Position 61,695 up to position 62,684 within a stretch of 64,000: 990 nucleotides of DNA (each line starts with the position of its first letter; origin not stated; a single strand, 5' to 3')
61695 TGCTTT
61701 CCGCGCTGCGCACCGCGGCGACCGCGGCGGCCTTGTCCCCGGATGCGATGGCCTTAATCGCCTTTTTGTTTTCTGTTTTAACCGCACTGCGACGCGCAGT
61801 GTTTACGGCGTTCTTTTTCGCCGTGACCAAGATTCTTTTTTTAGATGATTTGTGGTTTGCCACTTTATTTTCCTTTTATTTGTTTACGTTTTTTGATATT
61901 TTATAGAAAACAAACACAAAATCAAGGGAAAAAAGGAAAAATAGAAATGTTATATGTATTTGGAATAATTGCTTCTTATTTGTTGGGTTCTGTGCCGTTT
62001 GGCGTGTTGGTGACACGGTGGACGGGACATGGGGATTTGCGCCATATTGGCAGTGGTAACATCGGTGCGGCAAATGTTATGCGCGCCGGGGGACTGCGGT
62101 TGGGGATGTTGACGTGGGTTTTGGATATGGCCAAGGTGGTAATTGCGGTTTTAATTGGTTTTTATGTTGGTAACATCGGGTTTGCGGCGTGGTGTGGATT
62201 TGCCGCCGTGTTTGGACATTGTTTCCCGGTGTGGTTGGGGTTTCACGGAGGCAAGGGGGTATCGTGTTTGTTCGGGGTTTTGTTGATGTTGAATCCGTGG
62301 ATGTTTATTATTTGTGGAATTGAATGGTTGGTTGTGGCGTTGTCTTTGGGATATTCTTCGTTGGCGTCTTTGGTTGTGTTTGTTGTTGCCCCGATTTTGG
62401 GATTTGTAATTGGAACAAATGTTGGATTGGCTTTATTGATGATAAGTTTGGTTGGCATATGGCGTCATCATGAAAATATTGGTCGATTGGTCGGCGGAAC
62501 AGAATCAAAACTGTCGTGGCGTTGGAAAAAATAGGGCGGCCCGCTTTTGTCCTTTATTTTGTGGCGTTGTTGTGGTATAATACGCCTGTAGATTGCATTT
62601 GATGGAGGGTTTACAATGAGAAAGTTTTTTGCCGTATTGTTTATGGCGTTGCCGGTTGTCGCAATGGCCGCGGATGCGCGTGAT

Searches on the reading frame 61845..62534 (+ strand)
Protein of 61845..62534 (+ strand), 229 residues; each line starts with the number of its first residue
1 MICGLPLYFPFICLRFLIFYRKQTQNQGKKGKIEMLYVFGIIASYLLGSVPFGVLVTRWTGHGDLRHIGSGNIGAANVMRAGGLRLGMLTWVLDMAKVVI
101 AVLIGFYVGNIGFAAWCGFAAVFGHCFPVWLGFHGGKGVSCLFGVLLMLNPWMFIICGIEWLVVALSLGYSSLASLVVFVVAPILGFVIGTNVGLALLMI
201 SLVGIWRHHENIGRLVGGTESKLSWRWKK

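Call 93: search_protein_families(library=pfam, proteins=[window:61845-62534:+], max_evalue=0.001)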
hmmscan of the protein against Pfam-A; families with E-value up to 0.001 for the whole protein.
window:61845-62534:+ (229 aa): 1 family
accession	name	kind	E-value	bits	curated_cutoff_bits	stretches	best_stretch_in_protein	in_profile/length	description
PF02660.20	G3P_acyltransf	-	1.9e-48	165.1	24.1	1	44-215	2-164/164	Glycerol-3-phosphate acyltransferase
